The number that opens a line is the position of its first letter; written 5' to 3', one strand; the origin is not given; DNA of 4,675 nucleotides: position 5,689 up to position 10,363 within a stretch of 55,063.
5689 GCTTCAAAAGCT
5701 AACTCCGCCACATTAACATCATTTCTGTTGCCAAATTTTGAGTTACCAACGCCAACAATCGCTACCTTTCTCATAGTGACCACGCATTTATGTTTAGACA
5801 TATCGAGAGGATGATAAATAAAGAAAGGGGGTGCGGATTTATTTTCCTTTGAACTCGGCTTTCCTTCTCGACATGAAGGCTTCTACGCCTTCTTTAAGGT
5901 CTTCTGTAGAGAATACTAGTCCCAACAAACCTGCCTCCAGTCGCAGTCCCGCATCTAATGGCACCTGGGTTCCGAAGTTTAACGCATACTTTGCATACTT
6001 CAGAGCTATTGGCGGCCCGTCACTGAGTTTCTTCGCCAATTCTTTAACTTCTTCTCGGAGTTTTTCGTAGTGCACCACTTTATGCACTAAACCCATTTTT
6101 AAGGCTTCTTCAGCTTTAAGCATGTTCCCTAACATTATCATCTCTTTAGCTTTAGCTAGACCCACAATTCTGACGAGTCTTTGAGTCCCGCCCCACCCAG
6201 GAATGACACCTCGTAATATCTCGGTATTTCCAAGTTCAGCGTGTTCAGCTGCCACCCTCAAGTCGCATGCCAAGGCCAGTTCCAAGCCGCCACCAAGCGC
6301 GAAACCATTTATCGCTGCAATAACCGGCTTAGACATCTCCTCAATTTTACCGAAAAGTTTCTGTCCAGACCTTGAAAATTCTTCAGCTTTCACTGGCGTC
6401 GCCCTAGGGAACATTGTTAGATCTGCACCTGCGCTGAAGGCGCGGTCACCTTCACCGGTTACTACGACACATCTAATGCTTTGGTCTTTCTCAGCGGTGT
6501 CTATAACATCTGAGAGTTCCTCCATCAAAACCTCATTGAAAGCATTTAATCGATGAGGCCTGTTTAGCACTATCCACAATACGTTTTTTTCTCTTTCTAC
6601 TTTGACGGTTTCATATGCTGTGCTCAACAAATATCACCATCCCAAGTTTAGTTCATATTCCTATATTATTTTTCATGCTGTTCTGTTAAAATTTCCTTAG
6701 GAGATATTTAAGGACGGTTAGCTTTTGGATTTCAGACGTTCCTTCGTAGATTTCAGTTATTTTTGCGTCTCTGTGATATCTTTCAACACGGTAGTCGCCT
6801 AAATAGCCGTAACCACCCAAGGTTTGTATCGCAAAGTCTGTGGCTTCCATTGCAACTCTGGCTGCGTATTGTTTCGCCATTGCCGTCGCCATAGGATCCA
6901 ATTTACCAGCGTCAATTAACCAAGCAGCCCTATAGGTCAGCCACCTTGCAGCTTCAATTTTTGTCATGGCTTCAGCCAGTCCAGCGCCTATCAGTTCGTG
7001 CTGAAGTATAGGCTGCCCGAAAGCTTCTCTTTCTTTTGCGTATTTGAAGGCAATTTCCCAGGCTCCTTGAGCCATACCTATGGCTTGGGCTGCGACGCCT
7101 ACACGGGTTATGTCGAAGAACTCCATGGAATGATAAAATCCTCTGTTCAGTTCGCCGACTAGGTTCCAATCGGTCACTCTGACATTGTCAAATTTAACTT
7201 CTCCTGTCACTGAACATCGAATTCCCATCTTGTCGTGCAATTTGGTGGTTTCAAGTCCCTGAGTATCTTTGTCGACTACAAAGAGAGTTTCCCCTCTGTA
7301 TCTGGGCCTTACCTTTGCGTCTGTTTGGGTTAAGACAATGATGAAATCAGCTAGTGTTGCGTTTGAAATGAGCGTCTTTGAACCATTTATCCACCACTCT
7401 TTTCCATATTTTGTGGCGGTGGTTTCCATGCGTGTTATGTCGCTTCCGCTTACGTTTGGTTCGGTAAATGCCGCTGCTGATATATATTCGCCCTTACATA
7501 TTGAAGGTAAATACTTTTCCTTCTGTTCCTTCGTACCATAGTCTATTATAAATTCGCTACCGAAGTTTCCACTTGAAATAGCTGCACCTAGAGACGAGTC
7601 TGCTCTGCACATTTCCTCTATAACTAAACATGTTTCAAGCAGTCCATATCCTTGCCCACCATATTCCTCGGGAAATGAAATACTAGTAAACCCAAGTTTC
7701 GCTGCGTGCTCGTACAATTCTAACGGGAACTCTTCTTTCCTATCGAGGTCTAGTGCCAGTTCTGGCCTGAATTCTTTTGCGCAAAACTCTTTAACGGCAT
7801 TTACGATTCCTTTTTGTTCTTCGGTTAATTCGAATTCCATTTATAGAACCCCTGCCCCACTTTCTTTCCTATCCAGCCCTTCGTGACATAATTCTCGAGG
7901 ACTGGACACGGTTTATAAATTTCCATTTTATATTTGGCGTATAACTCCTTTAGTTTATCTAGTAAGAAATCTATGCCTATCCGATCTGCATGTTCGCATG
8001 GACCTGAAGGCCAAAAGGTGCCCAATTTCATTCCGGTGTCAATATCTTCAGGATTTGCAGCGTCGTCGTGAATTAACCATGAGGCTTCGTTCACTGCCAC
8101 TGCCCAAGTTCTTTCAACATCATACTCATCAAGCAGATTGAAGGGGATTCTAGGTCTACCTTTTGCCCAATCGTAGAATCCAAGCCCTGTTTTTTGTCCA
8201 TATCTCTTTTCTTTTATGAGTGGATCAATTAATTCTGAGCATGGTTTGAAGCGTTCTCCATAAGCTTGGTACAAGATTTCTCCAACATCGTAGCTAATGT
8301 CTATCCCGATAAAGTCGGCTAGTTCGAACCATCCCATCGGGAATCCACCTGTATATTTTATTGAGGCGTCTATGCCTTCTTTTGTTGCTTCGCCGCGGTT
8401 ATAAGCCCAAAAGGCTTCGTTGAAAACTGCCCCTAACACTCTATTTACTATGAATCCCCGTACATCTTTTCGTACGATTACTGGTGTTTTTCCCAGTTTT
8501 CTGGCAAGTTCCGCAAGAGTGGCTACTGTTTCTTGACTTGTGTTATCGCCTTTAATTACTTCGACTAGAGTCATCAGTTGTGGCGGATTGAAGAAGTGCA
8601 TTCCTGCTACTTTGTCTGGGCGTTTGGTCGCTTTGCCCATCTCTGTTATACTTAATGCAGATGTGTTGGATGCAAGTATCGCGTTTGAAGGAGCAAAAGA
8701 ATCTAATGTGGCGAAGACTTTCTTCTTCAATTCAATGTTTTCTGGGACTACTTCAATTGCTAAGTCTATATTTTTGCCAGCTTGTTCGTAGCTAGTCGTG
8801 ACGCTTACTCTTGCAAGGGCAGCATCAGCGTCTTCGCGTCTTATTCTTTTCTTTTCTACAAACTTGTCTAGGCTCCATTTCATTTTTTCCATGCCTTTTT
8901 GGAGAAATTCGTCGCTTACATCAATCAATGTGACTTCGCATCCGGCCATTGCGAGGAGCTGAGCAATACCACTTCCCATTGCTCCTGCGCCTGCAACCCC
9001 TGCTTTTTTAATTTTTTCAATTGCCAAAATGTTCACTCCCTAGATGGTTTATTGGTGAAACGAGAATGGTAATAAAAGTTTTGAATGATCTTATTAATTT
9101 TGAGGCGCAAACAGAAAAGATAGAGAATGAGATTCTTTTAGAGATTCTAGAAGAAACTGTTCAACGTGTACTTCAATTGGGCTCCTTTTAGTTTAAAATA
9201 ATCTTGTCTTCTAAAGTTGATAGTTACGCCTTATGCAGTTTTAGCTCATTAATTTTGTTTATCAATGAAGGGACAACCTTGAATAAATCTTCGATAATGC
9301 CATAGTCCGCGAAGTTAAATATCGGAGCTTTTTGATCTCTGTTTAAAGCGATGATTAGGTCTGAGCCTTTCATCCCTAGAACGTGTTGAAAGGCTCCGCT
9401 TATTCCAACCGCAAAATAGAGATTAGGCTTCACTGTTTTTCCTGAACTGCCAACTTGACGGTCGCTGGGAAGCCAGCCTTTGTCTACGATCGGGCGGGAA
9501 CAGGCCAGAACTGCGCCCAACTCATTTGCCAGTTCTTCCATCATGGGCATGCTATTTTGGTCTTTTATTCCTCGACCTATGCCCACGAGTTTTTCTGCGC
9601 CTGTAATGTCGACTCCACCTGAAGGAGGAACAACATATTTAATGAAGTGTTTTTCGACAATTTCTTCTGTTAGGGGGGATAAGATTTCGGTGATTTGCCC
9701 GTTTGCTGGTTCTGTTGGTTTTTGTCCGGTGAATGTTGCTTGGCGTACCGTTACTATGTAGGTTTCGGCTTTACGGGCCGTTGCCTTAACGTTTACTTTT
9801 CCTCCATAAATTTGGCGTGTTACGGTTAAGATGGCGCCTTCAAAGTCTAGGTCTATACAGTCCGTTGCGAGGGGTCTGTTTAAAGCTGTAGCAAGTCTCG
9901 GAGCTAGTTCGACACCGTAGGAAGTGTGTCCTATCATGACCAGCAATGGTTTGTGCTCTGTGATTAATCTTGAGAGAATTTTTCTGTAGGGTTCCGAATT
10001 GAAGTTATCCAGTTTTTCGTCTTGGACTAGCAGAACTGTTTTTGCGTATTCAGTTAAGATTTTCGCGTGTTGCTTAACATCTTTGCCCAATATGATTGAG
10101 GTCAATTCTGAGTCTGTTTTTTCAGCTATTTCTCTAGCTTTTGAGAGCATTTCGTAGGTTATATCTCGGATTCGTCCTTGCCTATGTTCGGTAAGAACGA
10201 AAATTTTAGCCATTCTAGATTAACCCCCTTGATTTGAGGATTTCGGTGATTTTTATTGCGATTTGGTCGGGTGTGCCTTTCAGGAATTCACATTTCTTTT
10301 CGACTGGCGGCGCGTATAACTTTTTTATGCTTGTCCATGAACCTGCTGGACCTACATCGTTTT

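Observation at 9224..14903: EtfAB next to an HdrA-like flavoprotein and a soluble HdrD/GlcF-like CCG protein, inside a complete beta-oxidation cluster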

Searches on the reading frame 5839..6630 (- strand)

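Call 3: search_protein_families(library=pfam, proteins=[window:5839-6630:-])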
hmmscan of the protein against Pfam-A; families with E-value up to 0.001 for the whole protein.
window:5839-6630:- (263 aa): 2 families
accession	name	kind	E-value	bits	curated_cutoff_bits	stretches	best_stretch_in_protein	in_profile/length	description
PF00378.25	ECH_1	-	4.3e-71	239.6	27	1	12-262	1-250/251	Enoyl-CoA hydratase/isomerase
PF16113.10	ECH_2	-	9.7e-37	127.6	27.2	1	19-200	3-186/335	Enoyl-CoA hydratase/isomerase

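Call 4: search_protein_families(library=ncbifam, proteins=[window:5839-6630:-])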
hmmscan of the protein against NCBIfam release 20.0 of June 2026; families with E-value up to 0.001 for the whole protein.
window:5839-6630:- (263 aa): 74 families (the best 25 are shown)
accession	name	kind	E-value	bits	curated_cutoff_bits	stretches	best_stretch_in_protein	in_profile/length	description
NF004475.0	PRK05809.1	subfamily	1.5e-87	293.3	394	1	6-263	3-260/260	short-chain-enoyl-CoA hydratase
NF005803.0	PRK07658.1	equivalog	9e-75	251.4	313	1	8-263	3-257/257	enoyl-CoA hydratase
NF005802.0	PRK07657.1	equivalog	2.3e-73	246.9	363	1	11-263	7-260/260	enoyl-CoA hydratase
NF006007.0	PRK08138.1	subfamily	9.1e-73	244.8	355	1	4-263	4-261/261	enoyl-CoA hydratase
NF004517.0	PRK05862.1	equivalog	1.4e-68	231.2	396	1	5-261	2-255/257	enoyl-CoA hydratase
NF007239.0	PRK09674.1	equivalog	3e-68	230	371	1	8-263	5-257/257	2,3-dehydroadipyl-CoA hydratase PaaF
NF051848.1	EnCoAHydtEchA19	equivalog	6.7e-67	225.8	400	1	9-263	2-258/258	enoyl-CoA hydratase EchA19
NF004634.0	PRK05980.1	equivalog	8.7e-64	215.4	375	1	7-261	3-261/263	crotonase/enoyl-CoA hydratase family protein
NF006566.0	PRK09076.1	subfamily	1.7e-59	201.5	286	1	6-261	4-258/260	enoyl-CoA hydratase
NF004840.0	PRK06190.1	equivalog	4.7e-58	196.8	253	1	7-253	4-252/260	enoyl-CoA hydratase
NF006699.0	PRK09245.1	subfamily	2e-57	194.5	354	1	7-262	3-265/266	crotonase/enoyl-CoA hydratase family protein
NF004796.0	PRK06144.1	subfamily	7.2e-57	192.8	272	1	6-263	7-262/262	enoyl-CoA hydratase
NF042430.2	EnCoAhydt_DpgD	equivalog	2.4e-56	191.1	400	1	12-262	2-257/258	enoyl-CoA-hydratase DpgD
TIGR02280.1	PaaB1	equivalog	3e-55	187.5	345.15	1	12-263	4-256/256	2-(1,2-epoxy-1,2-dihydrophenyl)acetyl-CoA isomerase PaaG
NF006109.0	PRK08260.1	subfamily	7.1e-54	183.1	320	1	5-262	2-277/296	enoyl-CoA hydratase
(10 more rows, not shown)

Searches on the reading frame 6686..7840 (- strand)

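Call 3: search_protein_families(library=pfam, proteins=[window:6686-7840:-])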
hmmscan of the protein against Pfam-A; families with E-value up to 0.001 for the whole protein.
window:6686-7840:- (384 aa): 5 families
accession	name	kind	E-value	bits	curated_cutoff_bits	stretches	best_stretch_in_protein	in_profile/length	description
PF00441.29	Acyl-CoA_dh_1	-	7.2e-48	163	22.4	1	232-379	1-148/150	Acyl-CoA dehydrogenase, C-terminal domain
PF02771.21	Acyl-CoA_dh_N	-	3.5e-32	111.5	22.9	1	6-118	1-113/113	Acyl-CoA dehydrogenase, N-terminal domain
PF02770.24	Acyl-CoA_dh_M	-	1.1e-23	83.7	33.3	1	122-220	1-97/97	Acyl-CoA dehydrogenase, middle domain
PF08028.16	Acyl-CoA_dh_2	-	3.9e-20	72.9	22.7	1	248-369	2-133/134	Acyl-CoA dehydrogenase, C-terminal domain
PF22924.1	ACOX_C_alpha1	-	7.3e-05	23.1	27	0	318-381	106-169/169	Acyl-CoA oxidase, C-alpha1 domain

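Call 4: search_protein_families(library=ncbifam, proteins=[window:6686-7840:-])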
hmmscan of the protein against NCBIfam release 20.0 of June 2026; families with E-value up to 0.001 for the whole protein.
window:6686-7840:- (384 aa): 22 families
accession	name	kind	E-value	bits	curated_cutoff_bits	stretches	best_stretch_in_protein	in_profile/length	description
NF042972.1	AcrlCoAredClosAcrC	equivalog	2.6e-116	388.4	640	1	1-380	1-376/378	acryloyl-CoA reductase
NF043006.1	CyhCrbnylCoADH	equivalog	8.3e-90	301.5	650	1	5-378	4-373/380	cyclohexane-1-carbonyl-CoA dehydrogenase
NF045552.1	GlutCoADH_Des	equivalog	3.4e-85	286.6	470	1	1-376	1-375/387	glutaryl-CoA dehydrogenase Acd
NF008997.0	PRK12341.1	equivalog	1.5e-73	248.1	537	1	1-372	1-368/382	acyl-CoA dehydrogenase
NF058590.1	AcCoDHFadEBacil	equivalog_domain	5.2e-71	239.9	600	1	4-383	20-413/586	acyl-CoA dehydrogenase FadE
NF002885.1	PRK03354.1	equivalog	2.2e-67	227.8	540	1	1-384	1-377/378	crotonobetainyl-CoA dehydrogenase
NF042439.1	SulpropCoADesulf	equivalog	2.6e-67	227.2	600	1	16-381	4-371/379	3-sulfinopropanoyl-CoA desulfinase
NF053553.1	prodigi_MBC_PigA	equivalog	8.1e-67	226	500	1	1-376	1-375/381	prodigiosin MBC biosynthesis dehydrogenase PigA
NF045652.1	ProlPCPDhRedW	equivalog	2e-56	191.4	650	1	8-377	3-370/376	L-prolyl-[peptidyl-carrier protein] dehydrogenase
TIGR03207.1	cyc_hxne_CoA_dh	equivalog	9.2e-55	185.9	575.35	1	5-376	1-367/372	cyclohexanecarboxyl-CoA dehydrogenase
NF052270.1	Staph_DH_FadE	equivalog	1.7e-49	168.6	600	1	4-380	20-393/400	acyl-CoA dehydrogenase FadE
TIGR04022.1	sulfur_SfnB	equivalog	6.9e-30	104.2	430.9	1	13-362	11-362/391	SfnB family sulfur acquisition oxidoreductase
TIGR03204.1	pimC_large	equivalog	8.8e-29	100.6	623.85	1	40-304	43-300/395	pimeloyl-CoA dehydrogenase large subunit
TIGR03203.1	pimD_small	equivalog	2.5e-25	89.4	652.7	1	3-364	2-360/378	pimeloyl-CoA dehydrogenase small subunit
NF007000.1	PRK09463.1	subfamily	1e-22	80.3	600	1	33-345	69-397/726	acyl-CoA dehydrogenase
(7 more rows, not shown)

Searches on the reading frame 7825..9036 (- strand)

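Call 3: search_protein_families(library=pfam, proteins=[window:7825-9036:-])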
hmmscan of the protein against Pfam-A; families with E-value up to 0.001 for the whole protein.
window:7825-9036:- (403 aa): 6 families
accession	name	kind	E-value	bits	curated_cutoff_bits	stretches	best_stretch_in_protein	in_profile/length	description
PF02737.24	3HCDH_N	-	2.8e-67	226.6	22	1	12-191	2-179/180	3-hydroxyacyl-CoA dehydrogenase, NAD binding domain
PF00725.27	3HCDH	-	6e-50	168.2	22.1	2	194-290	1-97/97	3-hydroxyacyl-CoA dehydrogenase, C-terminal domain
PF02558.23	ApbA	-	1.8e-05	24.8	22.2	1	14-68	3-55/150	Ketopantoate reductase PanE/ApbA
PF00070.33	Pyr_redox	-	0.00013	22.9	22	1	12-53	2-44/82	Pyridine nucleotide-disulphide oxidoreductase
PF03446.21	NAD_binding_2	-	0.00016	22.2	21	1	12-129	2-98/161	NAD binding domain of 6-phosphogluconate dehydrogenase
PF07992.20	Pyr_redox_2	-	0.00052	20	26.1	1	10-53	143-186/291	Pyridine nucleotide-disulphide oxidoreductase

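Call 4: search_protein_families(library=ncbifam, proteins=[window:7825-9036:-])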
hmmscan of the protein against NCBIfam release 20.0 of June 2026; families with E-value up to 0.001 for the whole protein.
window:7825-9036:- (403 aa): 22 families
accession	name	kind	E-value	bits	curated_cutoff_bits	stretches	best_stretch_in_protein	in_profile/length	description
NF004474.0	PRK05808.1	subfamily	4.7e-110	367.3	408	2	8-290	2-282/283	3-hydroxybutyryl-CoA dehydrogenase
NF006722.0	PRK09260.1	equivalog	2.7e-105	351.7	429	2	9-292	2-283/289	3-hydroxyacyl-CoA dehydrogenase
NF006124.0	PRK08268.1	subfamily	1.4e-104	350.9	508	2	7-296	5-293/507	3-hydroxyacyl-CoA dehydrogenase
NF005715.0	PRK07530.1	equivalog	3.4e-94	315.5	420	2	8-295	3-288/292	3-hydroxybutyryl-CoA dehydrogenase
TIGR02279.1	PaaC-3OHAcCoADH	equivalog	4.2e-90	303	669.4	2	8-296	4-291/503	3-hydroxyacyl-CoA dehydrogenase PaaH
NF005875.0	PRK07819.1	subfamily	4.2e-85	285.6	319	2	7-290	3-286/287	3-hydroxybutyryl-CoA dehydrogenase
NF008363.0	PRK11154.1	equivalog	4.5e-79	266.3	869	2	7-291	307-587/708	fatty acid oxidation complex subunit alpha FadJ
NF008727.0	PRK11730.1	equivalog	4.9e-79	266.5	870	1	6-292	310-594/717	fatty acid oxidation complex subunit alpha FadB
NF004699.0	PRK06035.1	equivalog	2.5e-78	263.2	500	2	8-265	2-261/294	3-hydroxyacyl-CoA dehydrogenase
NF006143.0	PRK08293.1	equivalog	4e-72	243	312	2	7-292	2-289/291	3-hydroxyacyl-CoA dehydrogenase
TIGR02440.1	FadJ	equivalog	6.1e-70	236.3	968.45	2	7-292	302-583/699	fatty acid oxidation complex subunit alpha FadJ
TIGR02441.1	fa_ox_alpha_mit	equivalog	2.5e-63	214.3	964.65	1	8-384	334-729/737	fatty acid oxidation complex subunit alpha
NF006125.0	PRK08269.1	equivalog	1.3e-62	211.8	427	2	9-292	5-298/334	3-hydroxybutyryl-CoA dehydrogenase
TIGR02437.1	FadB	equivalog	1.4e-61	208.8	933.55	1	6-292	310-594/714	fatty acid oxidation complex subunit alpha FadB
NF042925.1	FHMPC_DH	equivalog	8.8e-59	199.3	500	1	11-293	2-283/304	5-formyl-3-hydroxy-2-methylpyridine 4-carboxylate 5-dehydrogenase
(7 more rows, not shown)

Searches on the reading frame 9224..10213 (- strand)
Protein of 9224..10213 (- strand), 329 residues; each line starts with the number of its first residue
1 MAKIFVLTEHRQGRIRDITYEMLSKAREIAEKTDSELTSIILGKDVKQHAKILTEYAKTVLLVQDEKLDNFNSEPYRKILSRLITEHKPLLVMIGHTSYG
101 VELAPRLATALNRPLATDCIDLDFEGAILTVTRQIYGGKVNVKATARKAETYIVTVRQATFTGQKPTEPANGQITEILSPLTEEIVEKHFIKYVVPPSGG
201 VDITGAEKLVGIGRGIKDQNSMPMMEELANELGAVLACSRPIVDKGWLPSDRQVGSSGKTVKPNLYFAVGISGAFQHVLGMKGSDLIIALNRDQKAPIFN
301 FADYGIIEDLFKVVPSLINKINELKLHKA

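Call 3: search_protein_families(library=pfam, proteins=[window:9224-10213:-])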
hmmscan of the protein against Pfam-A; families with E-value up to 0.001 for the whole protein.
window:9224-10213:- (329 aa): 2 families
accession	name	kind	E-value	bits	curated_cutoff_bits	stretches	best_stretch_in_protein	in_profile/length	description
PF01012.27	ETF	-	6.2e-37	127.6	26.7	1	5-176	2-175/181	Electron transfer flavoprotein domain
PF00766.25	ETF_alpha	-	3.6e-33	113.8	27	1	202-282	1-81/81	Electron transfer flavoprotein FAD-binding domain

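Call 4: search_protein_families(library=ncbifam, proteins=[window:9224-10213:-])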
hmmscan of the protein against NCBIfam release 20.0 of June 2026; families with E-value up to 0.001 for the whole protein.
window:9224-10213:- (329 aa): 5 families
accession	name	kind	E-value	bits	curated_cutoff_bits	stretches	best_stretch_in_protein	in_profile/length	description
NF042970.1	AcrlCoAredClosAcrA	equivalog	3.4e-72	243.5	600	2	129-323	160-359/360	acryloyl-CoA reductase electron transfer subunit beta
NF008884.0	PRK11916.1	equivalog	1.9e-45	155.6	528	1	47-322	38-311/312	electron transfer flavoprotein subunit alpha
NF002889.0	PRK03363.1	equivalog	1.3e-39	136.4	549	1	50-319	42-309/313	electron transfer flavoprotein subunit alpha/FixB family protein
NF038209.1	mft_etfA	equivalog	5.2e-39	134.4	240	1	38-320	26-301/303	mycofactocin-associated electron transfer flavoprotein alpha subunit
NF051845.1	EtFlavAlphaProt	equivalog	5e-29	101.5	600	1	4-325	93-403/406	electron transfer flavoprotein subunit alpha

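Call 23: search_solved_structures(query=window:9224-10213:-, max_evalue=1e-10)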
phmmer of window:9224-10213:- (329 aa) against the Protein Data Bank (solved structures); distinct sequences matched with E-value up to 1e-10: 15.
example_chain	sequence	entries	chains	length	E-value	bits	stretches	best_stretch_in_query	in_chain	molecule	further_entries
7qh2_A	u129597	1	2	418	4.5e-60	206.5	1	4-321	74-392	Lactate dehydrogenase (NAD(+),ferredoxin) subunit LctC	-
6fah_A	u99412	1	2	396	1.8e-58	201.2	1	4-323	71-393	Caffeyl-CoA reductase-Etf complex subunit CarE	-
5ol2_A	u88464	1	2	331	1.3e-57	198.4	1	1-323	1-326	Electron transfer flavoprotein large subunit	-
7koe_B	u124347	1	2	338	6e-57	196.2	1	4-324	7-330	Electron transfer flavoprotein, alpha subunit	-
4kpu_A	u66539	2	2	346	4.4e-53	183.6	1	4-325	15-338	Electron transfer flavoprotein alpha subunit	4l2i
3clu_D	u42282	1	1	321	6.9e-51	176.3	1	1-316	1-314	Electron transfer flavoprotein subunit alpha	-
1o94_D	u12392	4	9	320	8.9e-51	176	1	3-316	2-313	ELECTRON TRANSFER FLAVOPROTEIN ALPHA-SUBUNIT | ELECTRON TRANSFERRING FLAVOPROTEIN ALPHA-SUBUNIT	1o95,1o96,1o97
3clt_D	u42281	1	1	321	1.3e-50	175.4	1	1-316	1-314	Electron transfer flavoprotein subunit alpha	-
3clr_D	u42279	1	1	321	1.8e-50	175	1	1-316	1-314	Electron transfer flavoprotein subunit alpha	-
3cls_D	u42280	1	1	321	3.3e-50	174.1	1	1-316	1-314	Electron transfer flavoprotein subunit alpha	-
1efp_A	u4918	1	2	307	1.1e-40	142.8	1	32-320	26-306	PROTEIN (ELECTRON TRANSFER FLAVOPROTEIN)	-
1efv_A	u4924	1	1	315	2.9e-40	141.5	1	4-318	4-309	ELECTRON TRANSFER FLAVOPROTEIN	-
1t9g_R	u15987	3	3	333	4.5e-40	140.8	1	5-318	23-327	Electron transfer flavoprotein alpha-subunit, mitochondrial | Electron transfer flavoprotein alpha-subunit, mitochondrial precursor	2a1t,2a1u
5ow0_A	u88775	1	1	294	1.2e-33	119.7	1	79-323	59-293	Electron transfer flavoprotein, alpha subunit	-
3ih5_A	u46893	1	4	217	1.9e-14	56.7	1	4-190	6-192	Electron transfer flavoprotein alpha-subunit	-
